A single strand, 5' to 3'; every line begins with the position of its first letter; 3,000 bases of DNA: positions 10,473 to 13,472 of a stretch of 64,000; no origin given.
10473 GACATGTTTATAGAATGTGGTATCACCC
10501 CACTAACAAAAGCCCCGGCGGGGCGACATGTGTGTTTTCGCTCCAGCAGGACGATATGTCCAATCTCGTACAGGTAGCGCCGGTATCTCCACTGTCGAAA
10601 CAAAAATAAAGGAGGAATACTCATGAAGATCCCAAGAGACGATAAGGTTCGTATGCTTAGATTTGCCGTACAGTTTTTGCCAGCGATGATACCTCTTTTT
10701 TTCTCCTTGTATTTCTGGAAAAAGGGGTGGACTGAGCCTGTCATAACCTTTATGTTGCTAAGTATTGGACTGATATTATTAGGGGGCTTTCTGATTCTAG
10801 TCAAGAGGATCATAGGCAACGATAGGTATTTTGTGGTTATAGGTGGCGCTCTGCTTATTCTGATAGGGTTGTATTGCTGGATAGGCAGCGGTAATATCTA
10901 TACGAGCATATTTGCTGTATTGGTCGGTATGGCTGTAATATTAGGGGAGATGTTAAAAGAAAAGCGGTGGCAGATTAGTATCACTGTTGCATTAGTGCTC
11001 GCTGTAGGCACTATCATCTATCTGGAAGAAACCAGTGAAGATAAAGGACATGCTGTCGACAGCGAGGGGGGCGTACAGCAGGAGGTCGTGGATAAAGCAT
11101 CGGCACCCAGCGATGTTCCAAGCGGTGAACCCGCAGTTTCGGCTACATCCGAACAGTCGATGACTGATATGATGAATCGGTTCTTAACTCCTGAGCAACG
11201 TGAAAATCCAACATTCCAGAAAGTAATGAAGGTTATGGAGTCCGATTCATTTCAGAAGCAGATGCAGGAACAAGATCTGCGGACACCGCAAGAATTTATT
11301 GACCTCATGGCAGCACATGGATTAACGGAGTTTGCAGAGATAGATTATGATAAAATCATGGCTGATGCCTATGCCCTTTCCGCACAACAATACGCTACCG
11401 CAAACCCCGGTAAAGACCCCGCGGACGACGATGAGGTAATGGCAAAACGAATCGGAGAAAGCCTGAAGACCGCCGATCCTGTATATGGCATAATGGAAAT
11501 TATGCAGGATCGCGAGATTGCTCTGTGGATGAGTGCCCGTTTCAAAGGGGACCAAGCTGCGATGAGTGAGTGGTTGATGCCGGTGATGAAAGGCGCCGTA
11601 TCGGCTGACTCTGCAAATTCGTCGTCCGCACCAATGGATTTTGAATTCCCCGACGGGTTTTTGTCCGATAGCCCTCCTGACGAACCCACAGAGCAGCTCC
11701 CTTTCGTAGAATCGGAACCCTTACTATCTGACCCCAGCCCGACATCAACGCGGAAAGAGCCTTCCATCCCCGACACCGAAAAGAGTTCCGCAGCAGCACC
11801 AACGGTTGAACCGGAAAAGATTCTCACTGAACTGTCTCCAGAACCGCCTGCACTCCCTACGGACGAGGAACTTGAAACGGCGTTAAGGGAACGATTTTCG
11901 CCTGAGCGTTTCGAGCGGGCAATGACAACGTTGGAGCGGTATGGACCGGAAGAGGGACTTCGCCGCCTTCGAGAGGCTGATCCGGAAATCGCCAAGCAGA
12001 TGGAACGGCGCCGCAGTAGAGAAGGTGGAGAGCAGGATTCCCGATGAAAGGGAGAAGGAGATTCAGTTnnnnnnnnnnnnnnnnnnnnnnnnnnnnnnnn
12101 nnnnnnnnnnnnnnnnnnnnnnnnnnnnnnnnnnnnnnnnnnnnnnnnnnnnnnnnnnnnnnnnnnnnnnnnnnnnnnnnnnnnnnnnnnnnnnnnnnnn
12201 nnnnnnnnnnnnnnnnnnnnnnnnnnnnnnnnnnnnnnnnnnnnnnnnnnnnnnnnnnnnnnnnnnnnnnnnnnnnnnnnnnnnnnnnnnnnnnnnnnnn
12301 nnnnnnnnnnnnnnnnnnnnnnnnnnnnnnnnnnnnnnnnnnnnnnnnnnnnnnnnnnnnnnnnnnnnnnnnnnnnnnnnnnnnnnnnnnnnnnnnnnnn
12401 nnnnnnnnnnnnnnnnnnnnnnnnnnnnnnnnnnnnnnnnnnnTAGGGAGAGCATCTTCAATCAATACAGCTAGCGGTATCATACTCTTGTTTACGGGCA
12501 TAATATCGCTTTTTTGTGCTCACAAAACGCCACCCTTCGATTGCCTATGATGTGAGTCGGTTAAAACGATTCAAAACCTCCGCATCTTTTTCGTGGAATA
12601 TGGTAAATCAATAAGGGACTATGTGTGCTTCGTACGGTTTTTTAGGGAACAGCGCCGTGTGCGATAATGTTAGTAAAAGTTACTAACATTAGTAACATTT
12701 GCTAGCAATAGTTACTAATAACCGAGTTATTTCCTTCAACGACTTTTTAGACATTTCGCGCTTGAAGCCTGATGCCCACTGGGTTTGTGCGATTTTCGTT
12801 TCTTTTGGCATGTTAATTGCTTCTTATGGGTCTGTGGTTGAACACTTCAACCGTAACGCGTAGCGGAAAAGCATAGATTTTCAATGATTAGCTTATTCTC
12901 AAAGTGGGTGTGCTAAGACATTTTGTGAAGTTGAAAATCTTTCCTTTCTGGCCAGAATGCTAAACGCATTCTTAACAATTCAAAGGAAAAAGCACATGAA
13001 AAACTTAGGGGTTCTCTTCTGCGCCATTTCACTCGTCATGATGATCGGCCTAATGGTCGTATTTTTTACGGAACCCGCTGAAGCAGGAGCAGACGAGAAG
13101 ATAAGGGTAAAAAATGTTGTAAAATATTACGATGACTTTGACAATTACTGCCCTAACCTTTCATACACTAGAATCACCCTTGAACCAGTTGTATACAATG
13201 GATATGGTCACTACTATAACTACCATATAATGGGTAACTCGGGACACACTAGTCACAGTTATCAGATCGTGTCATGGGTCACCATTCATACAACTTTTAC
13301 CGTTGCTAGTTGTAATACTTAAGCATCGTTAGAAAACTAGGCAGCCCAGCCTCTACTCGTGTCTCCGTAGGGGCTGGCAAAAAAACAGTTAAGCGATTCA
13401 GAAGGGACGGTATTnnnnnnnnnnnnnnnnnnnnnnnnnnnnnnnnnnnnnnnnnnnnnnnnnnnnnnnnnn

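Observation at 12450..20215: Candidate novel sigma-54-controlled array of paralogous membrane-anchored plus small-secreted-protein cassettes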

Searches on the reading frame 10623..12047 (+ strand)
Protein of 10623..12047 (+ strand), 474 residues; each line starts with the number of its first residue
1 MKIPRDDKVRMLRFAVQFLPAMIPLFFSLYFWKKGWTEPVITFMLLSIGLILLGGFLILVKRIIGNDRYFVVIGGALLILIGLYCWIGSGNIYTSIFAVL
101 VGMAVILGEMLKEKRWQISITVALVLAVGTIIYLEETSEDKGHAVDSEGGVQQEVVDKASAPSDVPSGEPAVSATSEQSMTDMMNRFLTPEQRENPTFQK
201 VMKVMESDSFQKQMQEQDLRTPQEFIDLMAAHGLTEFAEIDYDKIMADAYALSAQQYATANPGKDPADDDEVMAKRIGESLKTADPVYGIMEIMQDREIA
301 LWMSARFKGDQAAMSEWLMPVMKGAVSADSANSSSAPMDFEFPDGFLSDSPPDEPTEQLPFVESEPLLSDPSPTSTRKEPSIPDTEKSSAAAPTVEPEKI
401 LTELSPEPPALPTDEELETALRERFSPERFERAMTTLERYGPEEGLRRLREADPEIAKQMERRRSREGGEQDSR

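Call 5: search_protein_families(library=pfam, proteins=[window:10623-12047:+], max_evalue=0.1)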
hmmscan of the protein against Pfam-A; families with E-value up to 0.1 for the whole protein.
window:10623-12047:+ (474 aa): 1 family
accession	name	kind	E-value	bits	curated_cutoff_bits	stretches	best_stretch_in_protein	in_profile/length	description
PF13903.11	Claudin_2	-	0.083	13.1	29.1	0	32-88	83-138/192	PMP-22/EMP/MP20/Claudin tight junction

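Call 6: search_protein_families(library=ncbifam, proteins=[window:10623-12047:+], max_evalue=0.1)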
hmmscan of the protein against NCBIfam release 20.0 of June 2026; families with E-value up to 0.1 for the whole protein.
window:10623-12047:+ (474 aa): 0 families

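Call 61: search_protein_families(library=padloc, proteins=[window:10623-12047:+], max_evalue=0.1)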
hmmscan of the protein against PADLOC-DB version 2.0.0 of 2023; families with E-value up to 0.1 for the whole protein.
window:10623-12047:+ (474 aa): 0 families

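Call 73: list_cluster_members(proteins=[window:10623-12047:+, window:12069-12446:+, window:12996-13322:+, window:13415-14422:+, window:14882-15853:-, window:16657-17421:+, window:17436-17804:+, window:18587-19357:+, window:19369-19767:+])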
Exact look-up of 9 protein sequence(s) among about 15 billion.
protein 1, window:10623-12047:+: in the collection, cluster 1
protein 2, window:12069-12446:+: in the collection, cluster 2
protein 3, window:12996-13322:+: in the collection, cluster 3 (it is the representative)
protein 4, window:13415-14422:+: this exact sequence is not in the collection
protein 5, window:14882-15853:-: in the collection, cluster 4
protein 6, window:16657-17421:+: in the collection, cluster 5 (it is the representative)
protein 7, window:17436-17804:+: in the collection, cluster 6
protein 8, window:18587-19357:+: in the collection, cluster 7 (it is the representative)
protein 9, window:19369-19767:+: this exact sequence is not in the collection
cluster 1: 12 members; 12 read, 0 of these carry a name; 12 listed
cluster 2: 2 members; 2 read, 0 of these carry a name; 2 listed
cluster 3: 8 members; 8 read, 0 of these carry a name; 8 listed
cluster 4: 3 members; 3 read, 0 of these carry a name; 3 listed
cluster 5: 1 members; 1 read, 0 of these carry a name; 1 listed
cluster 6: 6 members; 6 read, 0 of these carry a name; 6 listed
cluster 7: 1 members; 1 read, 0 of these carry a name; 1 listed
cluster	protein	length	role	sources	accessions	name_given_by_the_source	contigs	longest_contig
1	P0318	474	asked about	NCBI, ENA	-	-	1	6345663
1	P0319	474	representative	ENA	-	-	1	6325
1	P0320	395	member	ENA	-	-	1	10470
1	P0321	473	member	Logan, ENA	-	-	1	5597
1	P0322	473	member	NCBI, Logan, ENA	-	-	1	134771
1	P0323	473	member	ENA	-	-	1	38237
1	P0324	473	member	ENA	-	-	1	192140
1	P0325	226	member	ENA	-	-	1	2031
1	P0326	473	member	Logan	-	-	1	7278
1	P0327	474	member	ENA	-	-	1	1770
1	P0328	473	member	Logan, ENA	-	-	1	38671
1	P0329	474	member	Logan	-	-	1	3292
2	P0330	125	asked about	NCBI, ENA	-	-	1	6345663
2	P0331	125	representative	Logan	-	-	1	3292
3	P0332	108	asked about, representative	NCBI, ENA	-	-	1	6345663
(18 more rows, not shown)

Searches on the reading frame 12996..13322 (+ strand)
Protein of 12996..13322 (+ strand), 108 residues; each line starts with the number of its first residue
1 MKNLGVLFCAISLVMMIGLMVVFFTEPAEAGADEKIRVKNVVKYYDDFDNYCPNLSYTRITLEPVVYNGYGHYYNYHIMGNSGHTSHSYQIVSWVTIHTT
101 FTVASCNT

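Call 5: search_protein_families(library=pfam, proteins=[window:12996-13322:+], max_evalue=0.1)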
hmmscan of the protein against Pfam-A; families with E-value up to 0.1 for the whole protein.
window:12996-13322:+ (108 aa): 0 families

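Call 6: search_protein_families(library=ncbifam, proteins=[window:12996-13322:+], max_evalue=0.1)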
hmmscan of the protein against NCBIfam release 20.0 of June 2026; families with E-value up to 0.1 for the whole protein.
window:12996-13322:+ (108 aa): 0 families

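Call 61: search_protein_families(library=padloc, proteins=[window:12996-13322:+], max_evalue=0.1)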
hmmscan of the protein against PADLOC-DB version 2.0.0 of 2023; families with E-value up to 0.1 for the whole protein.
window:12996-13322:+ (108 aa): 0 families
